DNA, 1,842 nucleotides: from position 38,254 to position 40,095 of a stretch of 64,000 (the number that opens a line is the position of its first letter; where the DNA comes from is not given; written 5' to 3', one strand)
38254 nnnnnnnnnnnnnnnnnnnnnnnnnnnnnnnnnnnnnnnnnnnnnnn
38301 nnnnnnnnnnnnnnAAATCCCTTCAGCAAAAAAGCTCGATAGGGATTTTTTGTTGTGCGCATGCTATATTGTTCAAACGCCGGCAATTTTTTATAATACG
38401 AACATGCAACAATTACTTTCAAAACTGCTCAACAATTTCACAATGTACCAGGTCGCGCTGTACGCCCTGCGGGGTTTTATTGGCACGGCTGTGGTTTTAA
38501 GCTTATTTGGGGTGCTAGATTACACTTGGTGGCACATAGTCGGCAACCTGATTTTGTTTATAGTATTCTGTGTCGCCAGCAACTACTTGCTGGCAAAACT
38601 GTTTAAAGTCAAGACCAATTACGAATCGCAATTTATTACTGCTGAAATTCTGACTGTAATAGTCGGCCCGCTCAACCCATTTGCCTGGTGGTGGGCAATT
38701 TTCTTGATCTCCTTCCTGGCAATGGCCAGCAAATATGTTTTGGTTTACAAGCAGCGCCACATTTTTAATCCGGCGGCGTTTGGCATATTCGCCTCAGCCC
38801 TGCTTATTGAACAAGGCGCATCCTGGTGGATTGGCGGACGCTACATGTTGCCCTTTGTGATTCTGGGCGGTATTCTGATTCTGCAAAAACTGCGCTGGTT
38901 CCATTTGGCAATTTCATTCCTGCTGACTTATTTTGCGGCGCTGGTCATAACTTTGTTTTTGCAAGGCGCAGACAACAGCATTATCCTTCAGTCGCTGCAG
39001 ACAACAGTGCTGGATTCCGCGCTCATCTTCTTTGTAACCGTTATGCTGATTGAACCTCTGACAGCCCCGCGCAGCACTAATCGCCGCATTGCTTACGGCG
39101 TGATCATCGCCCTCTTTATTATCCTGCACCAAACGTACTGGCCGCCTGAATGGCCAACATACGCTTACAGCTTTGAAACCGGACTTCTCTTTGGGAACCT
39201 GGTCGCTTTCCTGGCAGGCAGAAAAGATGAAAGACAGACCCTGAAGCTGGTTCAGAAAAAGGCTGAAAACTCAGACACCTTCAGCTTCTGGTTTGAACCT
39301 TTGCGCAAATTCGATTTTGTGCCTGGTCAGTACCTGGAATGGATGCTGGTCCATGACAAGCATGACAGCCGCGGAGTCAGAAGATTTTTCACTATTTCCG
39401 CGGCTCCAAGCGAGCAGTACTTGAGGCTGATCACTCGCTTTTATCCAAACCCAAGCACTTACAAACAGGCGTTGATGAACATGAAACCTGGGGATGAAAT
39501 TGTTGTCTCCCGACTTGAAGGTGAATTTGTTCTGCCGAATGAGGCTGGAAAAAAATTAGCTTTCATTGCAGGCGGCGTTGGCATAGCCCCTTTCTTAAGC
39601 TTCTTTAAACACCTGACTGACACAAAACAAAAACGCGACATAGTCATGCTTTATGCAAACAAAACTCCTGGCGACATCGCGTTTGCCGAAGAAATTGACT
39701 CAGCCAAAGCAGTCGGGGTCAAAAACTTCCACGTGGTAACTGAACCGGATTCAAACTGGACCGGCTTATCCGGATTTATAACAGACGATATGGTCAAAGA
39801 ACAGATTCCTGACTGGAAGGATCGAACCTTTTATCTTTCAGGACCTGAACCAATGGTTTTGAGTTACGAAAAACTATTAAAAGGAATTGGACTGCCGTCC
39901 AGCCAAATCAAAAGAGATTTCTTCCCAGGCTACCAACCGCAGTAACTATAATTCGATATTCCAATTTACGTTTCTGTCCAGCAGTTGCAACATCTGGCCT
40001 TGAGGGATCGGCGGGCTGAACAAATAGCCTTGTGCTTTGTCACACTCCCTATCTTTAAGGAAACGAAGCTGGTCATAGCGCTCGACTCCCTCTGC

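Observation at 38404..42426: Membrane-embedded FNR-type oxidoreductase abutting a convergent PAS3-GGDEF-EAL gene with zero spacing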

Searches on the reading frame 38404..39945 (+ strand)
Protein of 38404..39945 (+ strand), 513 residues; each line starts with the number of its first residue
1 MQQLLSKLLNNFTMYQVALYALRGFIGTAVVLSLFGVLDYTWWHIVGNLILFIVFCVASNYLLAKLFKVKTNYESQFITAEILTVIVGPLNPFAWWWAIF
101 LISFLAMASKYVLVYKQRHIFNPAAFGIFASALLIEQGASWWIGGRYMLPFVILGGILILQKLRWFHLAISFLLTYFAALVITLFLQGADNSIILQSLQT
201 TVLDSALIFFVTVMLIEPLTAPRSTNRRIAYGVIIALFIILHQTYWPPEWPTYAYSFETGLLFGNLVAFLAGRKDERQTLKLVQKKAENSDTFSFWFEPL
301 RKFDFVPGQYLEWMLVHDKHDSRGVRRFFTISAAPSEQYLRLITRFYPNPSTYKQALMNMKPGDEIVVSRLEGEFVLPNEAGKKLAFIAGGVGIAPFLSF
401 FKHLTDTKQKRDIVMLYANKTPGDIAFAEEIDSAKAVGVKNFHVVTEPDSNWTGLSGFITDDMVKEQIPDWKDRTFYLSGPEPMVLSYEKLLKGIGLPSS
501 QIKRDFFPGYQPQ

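Call 4: search_protein_families(library=pfam, proteins=[window:38404-39945:+], max_evalue=0.1)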
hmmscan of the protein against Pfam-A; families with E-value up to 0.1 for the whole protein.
window:38404-39945:+ (513 aa): 3 families
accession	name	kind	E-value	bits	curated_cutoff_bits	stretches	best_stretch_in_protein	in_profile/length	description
PF00175.26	NAD_binding_1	-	5.3e-19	69.3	22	1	387-487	1-106/109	Oxidoreductase NAD-binding domain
PF08030.17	NAD_binding_6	-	0.00042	20.8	22.2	1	384-429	3-53/156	Ferric reductase NAD binding domain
PF22290.1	DmmA-like_N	-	0.047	14.6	33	0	370-502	6-124/124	Dimethylamine monooxygenase subunit DmmA-like, N-terminal domain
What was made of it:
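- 39226..39945 (+): FNR-type FAD/NAD(P)H module (residues about 275-513) plus the stop codon. Motifs: R326-R-F-F-T-I-S, G390-G-V-G-I-A-P, S479-G-P-E-P-M, C-terminal F507-P-G-Y. Pfam NAD_binding_1 E=5e-19 (call 4).
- On Ferric reductase / NOX family: NAD_binding_6 gives only a partial hit below its cut-off (call 4).
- Checked: Plus-strand protein (call 4): NAD_binding_1 at residues 387-487 (E=5e-19).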

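Call 5: search_protein_families(library=ncbifam, proteins=[window:38404-39945:+], max_evalue=0.1)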
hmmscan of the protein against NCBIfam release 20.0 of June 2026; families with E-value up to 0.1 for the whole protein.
window:38404-39945:+ (513 aa): 26 families (the best 25 are shown)
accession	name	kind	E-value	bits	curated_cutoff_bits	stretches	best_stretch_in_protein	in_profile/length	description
NF009805.0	PRK13289.1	equivalog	4.2e-27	95.1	432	1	278-507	155-392/399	NO-inducible flavohemoprotein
NF058606.1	GlBtMonoRdsGbcB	equivalog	2.1e-26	92.7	500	1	279-506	18-246/362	glycine betaine monooxygenase reductase subunit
NF040810.1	BenC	equivalog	1.5e-21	76.9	430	1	277-497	106-320/333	benzoate 1,2-dioxygenase electron transfer component BenC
NF007964.0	PRK10684.1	equivalog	3.3e-21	75.6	383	1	303-507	35-237/333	NADH oxidoreductase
TIGR02160.1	PA_CoA_Oxy5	hypoth_equivalog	1.4e-18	66.8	420.8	1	300-507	28-241/352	1,2-phenylacetyl-CoA epoxidase subunit PaaE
NF008822.0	PRK11872.1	equivalog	3.5e-18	65.7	402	1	301-502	133-330/341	anthranilate 1,2-dioxygenase electron transfer component AntC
TIGR01941.1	nqrF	equivalog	6.4e-17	61.6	295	1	357-507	246-403/405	NADH:ubiquinone reductase (Na(+)-transporting) subunit F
NF045803.1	MethMoxFADbindMmoC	equivalog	2.3e-16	59.5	500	1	302-503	137-336/343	aromatic/alkene monooxygenase hydroxylase FAD-binding subunit MmoC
NF005963.0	PRK08051.1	equivalog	4.7e-14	52.2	230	1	289-487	15-209/233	NAD(P)H-flavin reductase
NF000796.0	PRK00054.1-1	equivalog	2.7e-11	43.2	224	1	352-490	62-187/254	dihydroorotate dehydrogenase electron transfer subunit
NF006220.0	PRK08345.1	subfamily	8.7e-10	38.3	395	1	300-456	38-189/294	cytochrome-c3 hydrogenase subunit gamma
NF052252.1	flav_redu_LuxG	exception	5.4e-08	32.3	340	1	289-490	12-212/232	flavin mononucleotide reductase LuxG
NF000798.0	PRK00054.1-3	equivalog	2.2e-07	30.8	219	1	345-484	64-186/244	dihydroorotate dehydrogenase electron transfer subunit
NF040830.1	sulfhyd_ShyC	equivalog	2.4e-07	30.2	600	1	301-431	35-157/288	NAD(P)-dependent hydrogenase/sulfhydrogenase 2 subunit gamma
TIGR02911.1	sulfite_red_B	equivalog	3.1e-07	29.8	288.6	1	354-492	70-210/261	anaerobic sulfite reductase subunit AsrB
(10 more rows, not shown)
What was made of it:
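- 39226..39945 (+): NCBIfam flavohemoprotein/GbcB/BenC reductase modules (call 5).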

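Call 6: find_homologous_proteins(query=window:38404-39945:+, max_evalue=0.001)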
Query window:38404-39945:+ (513 aa): 1689 proteins with E <= 0.001 among 8000 candidates; the best 120 are listed.
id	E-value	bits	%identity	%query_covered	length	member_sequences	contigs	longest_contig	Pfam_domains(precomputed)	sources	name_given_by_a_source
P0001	0.0e+0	1165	100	100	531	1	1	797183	PF00175.27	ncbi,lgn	-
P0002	1.2e-238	811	68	100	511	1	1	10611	PF00175.27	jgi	jgi:glycine betaine catabolism B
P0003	2.4e-231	787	68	97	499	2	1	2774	PF00175.27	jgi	jgi:ferredoxin-NADP reductase/Na+-translocating ferredoxin:NAD+ oxidoreductase RnfD subunit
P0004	5.6e-218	743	61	99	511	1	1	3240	PF00175.27,PF03116.21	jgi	jgi:ferredoxin-NADP reductase/Na+-translocating ferredoxin:NAD+ oxidoreductase RnfD subunit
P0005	7.0e-212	723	62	97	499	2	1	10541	PF00175.27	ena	-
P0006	8.3e-207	706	61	99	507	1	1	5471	PF00175.27,PF03116.21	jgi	jgi:glycine betaine catabolism B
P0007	4.8e-205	700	60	99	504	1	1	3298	PF00175.27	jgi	jgi:ferredoxin-NADP reductase/Na+-transporting NADH:ubiquinone oxidoreductase subunit NqrB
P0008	2.9e-203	694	59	99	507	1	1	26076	PF00175.27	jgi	jgi:glycine betaine catabolism B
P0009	7.0e-203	693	60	99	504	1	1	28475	PF00175.27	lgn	-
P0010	3.1e-202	691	60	97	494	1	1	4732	PF00175.27,PF03116.21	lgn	-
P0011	2.2e-199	682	60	99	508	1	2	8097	PF00175.27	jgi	jgi:glycine betaine catabolism B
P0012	2.6e-197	675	57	100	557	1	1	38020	PF00175.27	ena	-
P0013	4.6e-195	667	58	100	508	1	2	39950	PF00175.27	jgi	jgi:glycine betaine catabolism B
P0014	2.0e-194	665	58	97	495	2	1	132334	PF00175.27,PF03116.21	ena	-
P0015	2.5e-194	665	55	99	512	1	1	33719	PF00175.27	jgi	jgi:glycine betaine catabolism B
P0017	2.5e-183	629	54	97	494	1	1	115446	PF00175.27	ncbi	-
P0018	9.6e-176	604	54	99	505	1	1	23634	PF00175.27,PF03116.21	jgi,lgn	-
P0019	1.5e-152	527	48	99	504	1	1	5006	PF00175.27,PF03116.21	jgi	jgi:glycine betaine catabolism B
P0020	3.5e-152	526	50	100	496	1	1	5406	PF00175.27,PF03116.21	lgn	-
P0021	3.9e-145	503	47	98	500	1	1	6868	PF00175.27,PF03116.21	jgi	jgi:ferredoxin-NADP reductase/Na+-translocating ferredoxin:NAD+ oxidoreductase RnfD subunit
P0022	7.5e-145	502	47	100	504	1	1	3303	PF00175.27,PF03116.21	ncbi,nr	ncbi:MAG: RnfABCDGE type electron transport complex subunit D [bacterium]|nr:RnfABCDGE type electron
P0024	5.7e-142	492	47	98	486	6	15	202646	PF00175.27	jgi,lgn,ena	-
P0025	2.2e-141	490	45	97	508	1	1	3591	PF00175.27,PF03116.21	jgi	jgi:glycine betaine catabolism B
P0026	7.8e-141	488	48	93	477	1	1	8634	PF00175.27,PF03116.21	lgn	-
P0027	8.9e-141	488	47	97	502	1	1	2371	PF00175.27,PF03116.21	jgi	-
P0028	3.6e-140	486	46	97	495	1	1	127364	PF00175.27,PF03116.21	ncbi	-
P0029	2.3e-138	480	43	99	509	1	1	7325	PF00175.27,PF03116.21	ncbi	-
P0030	2.1e-137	477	44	98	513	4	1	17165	PF00175.27,PF03116.21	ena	-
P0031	1.0e-135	472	46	99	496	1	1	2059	PF00175.27,PF03116.21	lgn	-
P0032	5.3e-135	469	46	99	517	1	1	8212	PF00175.27,PF03116.21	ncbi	-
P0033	1.1e-134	468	44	100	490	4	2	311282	PF00175.27,PF03116.21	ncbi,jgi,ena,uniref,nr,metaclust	ncbi:MAG: hypothetical protein A3B10_03420 [Candidatus Doudnabacteria bacterium RIFCSPLOWO2_01_FULL_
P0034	1.8e-134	467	46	99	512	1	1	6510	PF00175.27,PF03116.21,PF08030.18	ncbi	-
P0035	1.0e-133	465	45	98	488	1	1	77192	PF00175.27,PF03116.21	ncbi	-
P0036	1.5e-131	458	47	97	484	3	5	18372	PF00175.27,PF03116.21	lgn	-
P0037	7.2e-131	456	44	98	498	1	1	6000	PF00175.27,PF03116.21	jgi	-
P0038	5.0e-130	453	44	97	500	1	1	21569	PF00175.27,PF03116.21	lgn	-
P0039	5.8e-130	453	45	97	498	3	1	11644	PF00175.27,PF03116.21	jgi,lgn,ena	-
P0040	6.2e-130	453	43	99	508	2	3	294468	PF00175.27,PF03116.21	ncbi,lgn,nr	ncbi:MAG: RnfABCDGE type electron transport complex subunit D [Candidatus Andersenbacteria bacterium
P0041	1.6e-129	451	44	99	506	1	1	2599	PF00175.27,PF03116.21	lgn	-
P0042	7.3e-129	449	45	93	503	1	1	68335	PF00175.27,PF03116.21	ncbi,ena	-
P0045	5.5e-128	446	44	98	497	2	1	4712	PF00175.27,PF03116.21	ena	-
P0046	1.2e-127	445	44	96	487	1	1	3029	PF00175.27,PF03116.21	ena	-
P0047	2.6e-127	444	43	100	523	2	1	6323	PF00175.27,PF03116.21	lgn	-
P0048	3.4e-127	443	44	99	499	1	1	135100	PF00175.27,PF03116.21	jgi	jgi:glycine betaine catabolism B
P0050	8.4e-127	442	48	89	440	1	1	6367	PF00175.27,PF03116.21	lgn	-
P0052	2.4e-126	441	44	97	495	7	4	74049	PF00175.27,PF03116.21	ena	-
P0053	3.2e-126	440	41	99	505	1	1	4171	PF00175.27,PF03116.21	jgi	jgi:ferredoxin-NADP reductase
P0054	3.8e-126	440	44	96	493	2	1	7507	PF00175.27,PF03116.21,PF08030.18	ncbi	-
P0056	6.4e-126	439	44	99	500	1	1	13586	PF00175.27,PF03116.21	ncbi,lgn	ncbi:MAG: RnfABCDGE type electron transport complex subunit D [Candidatus Andersenbacteria bacterium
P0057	3.0e-125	437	44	99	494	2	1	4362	PF00175.27,PF03116.21,PF00970.31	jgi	-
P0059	3.9e-125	437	45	97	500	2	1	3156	PF00175.27,PF03116.21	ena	-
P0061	1.1e-124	435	43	98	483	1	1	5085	PF00175.27,PF03116.21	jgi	jgi:ferredoxin-NADP reductase/Na+-translocating ferredoxin:NAD+ oxidoreductase RnfD subunit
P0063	2.3e-124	434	44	99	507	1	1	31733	PF00175.27,PF03116.21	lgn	-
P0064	3.0e-124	434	42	99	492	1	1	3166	PF00175.27,PF03116.21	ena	-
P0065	3.7e-124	433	45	98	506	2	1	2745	PF00175.27,PF03116.21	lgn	-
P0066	8.6e-124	432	44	97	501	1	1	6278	PF00175.27,PF03116.21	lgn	-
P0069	1.0e-123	432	42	100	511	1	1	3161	PF00175.27,PF03116.21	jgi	jgi:ferredoxin-NADP reductase/Na+-translocating ferredoxin:NAD+ oxidoreductase RnfD subunit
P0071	1.3e-123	432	44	99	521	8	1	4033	PF00175.27,PF03116.21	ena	-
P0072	1.8e-123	431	41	97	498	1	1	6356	PF00175.27,PF03116.21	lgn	-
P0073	2.1e-123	431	45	95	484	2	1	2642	PF00175.27,PF03116.21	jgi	-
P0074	2.1e-123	431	44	99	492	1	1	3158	PF00175.27,PF03116.21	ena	-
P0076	6.4e-123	429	42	99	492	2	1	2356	PF00175.27,PF03116.21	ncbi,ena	-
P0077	6.6e-123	429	43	99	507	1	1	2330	PF00175.27,PF03116.21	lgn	-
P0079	1.4e-122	428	44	94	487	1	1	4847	PF00175.27,PF03116.21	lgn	-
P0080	1.6e-122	428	42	99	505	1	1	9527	PF00175.27,PF03116.21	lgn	-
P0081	1.6e-122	428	42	99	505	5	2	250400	PF00175.27,PF03116.21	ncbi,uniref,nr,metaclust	ncbi:hypothetical protein A3D83_01680 [Candidatus Daviesbacteria bacterium RIFCSPHIGHO2_02_FULL_41_1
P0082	1.7e-122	428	42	100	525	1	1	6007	PF00175.27,PF03116.21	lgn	-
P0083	2.2e-122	428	41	99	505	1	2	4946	PF00175.27,PF03116.21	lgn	-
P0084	3.4e-122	427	41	99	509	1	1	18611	PF00175.27,PF03116.21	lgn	-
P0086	1.3e-121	425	40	99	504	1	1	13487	PF00175.27,PF03116.21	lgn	-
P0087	2.3e-121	424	41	99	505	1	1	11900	PF00175.27,PF03116.21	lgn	-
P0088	2.6e-121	424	43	99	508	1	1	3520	PF00175.27,PF03116.21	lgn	-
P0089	2.7e-121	424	43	90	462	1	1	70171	PF00175.27,PF03116.21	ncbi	-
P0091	6.6e-121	423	43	96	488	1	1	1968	PF00175.27,PF03116.21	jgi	jgi:ferredoxin-NADP reductase/Na+-translocating ferredoxin:NAD+ oxidoreductase RnfD subunit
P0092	1.2e-120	422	47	89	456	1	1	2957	PF00175.27,PF03116.21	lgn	-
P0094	1.8e-120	421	43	97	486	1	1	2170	PF00175.27,PF03116.21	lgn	-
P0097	7.5e-120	419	42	97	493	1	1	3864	PF00175.27,PF03116.21,PF08030.18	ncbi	-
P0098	9.3e-120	419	41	99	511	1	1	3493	PF00175.27,PF03116.21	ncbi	-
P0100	1.2e-119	419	42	97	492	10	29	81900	PF00175.27,PF03116.21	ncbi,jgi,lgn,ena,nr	ncbi:MAG: Oxidoreductase FAD/NAD(P)-binding domain protein [Candidatus Levybacteria bacterium GW2011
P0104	2.7e-119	417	42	99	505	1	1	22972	PF00175.27,PF03116.21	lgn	-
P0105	3.7e-119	417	46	97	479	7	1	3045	PF00175.27,PF03116.21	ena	-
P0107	4.0e-119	417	43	98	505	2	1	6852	PF00175.27,PF03116.21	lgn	-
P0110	5.4e-119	416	42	98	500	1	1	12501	PF00175.27,PF03116.21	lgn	-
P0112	6.8e-119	416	41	97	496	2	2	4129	PF00175.27,PF03116.21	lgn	-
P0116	1.5e-118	415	42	91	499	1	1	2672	PF00175.27,PF03116.21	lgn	-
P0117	1.6e-118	415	39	99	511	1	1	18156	PF00175.27,PF03116.21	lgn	-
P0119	1.8e-118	415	43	99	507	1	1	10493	PF00175.27,PF03116.21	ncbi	-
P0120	1.9e-118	415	41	99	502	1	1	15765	PF00175.27,PF03116.21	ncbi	-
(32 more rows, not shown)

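Call 7: find_encoding_contigs(protein=P0001, flank=10000, max_places=3)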
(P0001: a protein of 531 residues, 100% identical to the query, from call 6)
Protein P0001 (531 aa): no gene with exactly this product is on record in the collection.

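Call 16: search_solved_structures(query=A1, max_evalue=0.01, show_alignments=0)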
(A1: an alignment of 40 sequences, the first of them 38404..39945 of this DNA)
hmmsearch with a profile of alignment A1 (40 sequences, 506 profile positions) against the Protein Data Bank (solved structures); distinct sequences matched with E-value up to 0.01: 144 (the best 60 are shown).
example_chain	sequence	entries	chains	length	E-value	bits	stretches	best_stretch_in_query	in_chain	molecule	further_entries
2eix_A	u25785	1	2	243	7.9e-24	87.4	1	267-491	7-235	NADH-cytochrome b5 reductase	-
7qty_A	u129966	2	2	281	1.3e-21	80.1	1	346-503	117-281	Na(+)-translocating NADH-quinone reductase subunit F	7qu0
7qu3_A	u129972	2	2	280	2.4e-21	79.2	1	349-503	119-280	Na(+)-translocating NADH-quinone reductase subunit F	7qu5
2r6h_A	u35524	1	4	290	1.5e-19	73.2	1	351-499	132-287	NADH:ubiquinone oxidoreductase, Na translocating, F subunit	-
7xk3_F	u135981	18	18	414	1.8e-19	73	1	349-505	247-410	Na(+)-translocating NADH-quinone reductase subunit F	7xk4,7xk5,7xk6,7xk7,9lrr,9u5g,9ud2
4u9u_A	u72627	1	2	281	2.9e-19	72.4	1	349-503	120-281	Na(+)-translocating NADH-quinone reductase subunit F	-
8ad4_A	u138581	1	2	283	2.9e-19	72.3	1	349-503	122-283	Na(+)-translocating NADH-quinone reductase subunit F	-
4uaj_A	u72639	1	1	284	2.9e-19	72.3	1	349-503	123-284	Na(+)-translocating NADH-quinone reductase subunit F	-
8a1t_F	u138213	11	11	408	6.6e-19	71.2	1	349-503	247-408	Na(+)-translocating NADH-quinone reductase subunit F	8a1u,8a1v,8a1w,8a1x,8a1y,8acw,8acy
1cqx_A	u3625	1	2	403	1.7e-18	69.8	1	273-501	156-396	FLAVOHEMOPROTEIN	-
8ad3_A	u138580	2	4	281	1.8e-18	69.7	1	349-499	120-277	Na(+)-translocating NADH-quinone reductase subunit F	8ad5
3ozu_A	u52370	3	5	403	1.9e-18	69.6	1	273-501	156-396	Flavohemoprotein | Flavohemoglobin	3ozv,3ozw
4wqm_A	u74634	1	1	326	3.6e-18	68.7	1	268-499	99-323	Toluene-4-monooxygenase electron transfer component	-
6o0a_A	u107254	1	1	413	6.3e-18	67.9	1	245-501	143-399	Flavohemoglobin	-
7rom_A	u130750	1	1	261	1.3e-17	66.9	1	319-493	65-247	NADH-cytochrome b5 reductase 1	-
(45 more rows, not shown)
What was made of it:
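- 39226..39945 (+): PDB profile hits to cytochrome b5 reductase and the NqrF FAD domain (call 16).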

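Call 20: find_related_loci(query=A1, collection=genome_contigs, flank=8000)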
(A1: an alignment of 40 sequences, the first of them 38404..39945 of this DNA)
Query A1 (513 aa) in genome_contigs; peptide patterns used: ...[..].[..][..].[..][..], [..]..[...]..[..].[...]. (x = any residue, [..] = any of these).
600 stretches matched a pattern (row limit reached: there are more); 478 encode a relative of the query (tblastn E <= 1e-3); the best 80 are kept; 80 distinct loci.
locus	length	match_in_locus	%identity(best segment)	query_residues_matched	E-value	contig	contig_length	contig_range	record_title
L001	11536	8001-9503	45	5-510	2e-136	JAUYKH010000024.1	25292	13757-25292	MAG: bacterium isolate C24_metabat.bin.187 C24_k141_203954, whole genome shotgun sequence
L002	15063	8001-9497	43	3-513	2e-128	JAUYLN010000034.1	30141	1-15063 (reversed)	MAG: bacterium isolate C24_metabat.bin.36 C24_k141_539524, whole genome shotgun sequence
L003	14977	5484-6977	42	9-510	8e-126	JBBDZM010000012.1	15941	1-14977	MAG: Patescibacteria group bacterium isolate LejiaD_49_69 Lejia_D_5820_length_15941_cov_42, whole genome shotgun sequenc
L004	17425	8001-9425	40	9-511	1e-120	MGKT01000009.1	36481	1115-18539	MAG: Candidatus Yanofskybacteria bacterium RIFCSPLOWO2_02_FULL_44_18 rifcsplowo2_02_scaffold_915, whole genome shotgun s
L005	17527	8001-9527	40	1-510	5e-120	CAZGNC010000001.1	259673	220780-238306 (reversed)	MAG TPA_asm: uncultured Candidatus Saccharibacteria bacterium isolate SRP292972_co1_17 genome assembly, contig: NODE_62_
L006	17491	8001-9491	40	8-509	2e-118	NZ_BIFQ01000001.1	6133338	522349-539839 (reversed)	Dictyobacter aurantiacus strain S27 sequence1, whole genome shotgun sequence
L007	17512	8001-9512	39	1-509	1e-118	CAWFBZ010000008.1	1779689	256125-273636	MAG: uncultured Chloroflexia bacterium isolate MFD02416.bin.2.106 genome assembly, contig: contig_15582, whole genome sh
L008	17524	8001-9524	41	1-510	9e-118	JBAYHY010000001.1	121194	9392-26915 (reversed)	MAG: Candidatus Paceibacterota bacterium isolate SO_2016_GW1_160 scaffold00339_OW334_2016, whole genome shotgun sequence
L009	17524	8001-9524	39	1-510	1e-117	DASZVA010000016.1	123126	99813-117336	MAG TPA_asm: Candidatus Peribacteraceae bacterium isolate SMAG_U6119 k141_573465, whole genome shotgun sequence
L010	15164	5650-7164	39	1-510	1e-117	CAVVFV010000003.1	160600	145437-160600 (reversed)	MAG: Candidatus Falkowbacteria bacterium isolate MFD01188.bin.1.43 genome assembly, contig: contig_22778, whole genome s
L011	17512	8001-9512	39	1-510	1e-116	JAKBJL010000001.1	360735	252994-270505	MAG: bacterium isolate DBS2-5.bin62 NODE_3_length_360735_cov_7.981462, whole genome shotgun sequence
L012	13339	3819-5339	39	1-512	3e-116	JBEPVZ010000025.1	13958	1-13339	MAG: Candidatus Daviesbacteria bacterium isolate 22E.vamb.044 NODE_3802_length_13958_cov_6.964900, whole genome shotgun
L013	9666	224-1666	42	7-511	1e-115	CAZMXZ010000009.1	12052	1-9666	MAG TPA_asm: uncultured Candidatus Saccharibacteria bacterium isolate SRP193066_co2_429 genome assembly, contig: NODE_27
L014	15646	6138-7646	39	1-510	1e-115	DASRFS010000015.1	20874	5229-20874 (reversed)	MAG TPA_asm: Patescibacteria group bacterium isolate SMAG_U10038 k141_1689002, whole genome shotgun sequence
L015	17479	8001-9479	38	2-510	8e-114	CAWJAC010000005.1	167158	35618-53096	MAG: Candidatus Zambryskibacteria bacterium isolate MFD03726.bin.2.15 genome assembly, contig: contig_71664, whole genom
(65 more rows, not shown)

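Call 22: find_encoding_contigs(protein=P0002, flank=6000, max_places=2)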
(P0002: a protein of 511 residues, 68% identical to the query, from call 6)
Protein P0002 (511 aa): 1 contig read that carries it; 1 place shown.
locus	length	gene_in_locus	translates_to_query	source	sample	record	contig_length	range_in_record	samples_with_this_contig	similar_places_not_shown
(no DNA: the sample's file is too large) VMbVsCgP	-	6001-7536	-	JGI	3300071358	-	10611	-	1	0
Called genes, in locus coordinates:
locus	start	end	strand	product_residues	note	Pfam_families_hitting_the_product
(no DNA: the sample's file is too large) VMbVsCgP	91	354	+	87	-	-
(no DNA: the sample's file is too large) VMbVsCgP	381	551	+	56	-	-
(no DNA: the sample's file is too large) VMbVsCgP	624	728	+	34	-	-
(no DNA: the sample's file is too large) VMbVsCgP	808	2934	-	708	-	PF00009:GTP_EFTU, PF03144:GTP_EFTU_D2, PF22042:EF-G_D2, PF14492:EFG_III, PF16658:RF3_C, PF03764:EFG_IV, PF00679:EFG_C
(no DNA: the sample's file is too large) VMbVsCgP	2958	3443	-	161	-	PF00177:Ribosomal_S7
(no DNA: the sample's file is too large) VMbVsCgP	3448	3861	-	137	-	PF00164:Ribosom_S12_S23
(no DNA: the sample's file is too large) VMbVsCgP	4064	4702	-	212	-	PF02163:Peptidase_M50 (weak)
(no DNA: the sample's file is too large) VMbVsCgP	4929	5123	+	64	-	PF00830:Ribosomal_L28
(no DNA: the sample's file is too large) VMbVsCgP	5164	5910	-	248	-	-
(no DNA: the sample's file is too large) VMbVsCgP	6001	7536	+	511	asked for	PF00175:NAD_binding_1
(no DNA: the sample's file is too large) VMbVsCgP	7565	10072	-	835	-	PF00989:PAS, PF08447:PAS_3, PF00989:PAS, PF08448:PAS_4, PF13426:PAS_9, PF00989:PAS, PF08448:PAS_4, PF13426:PAS_9, +5 more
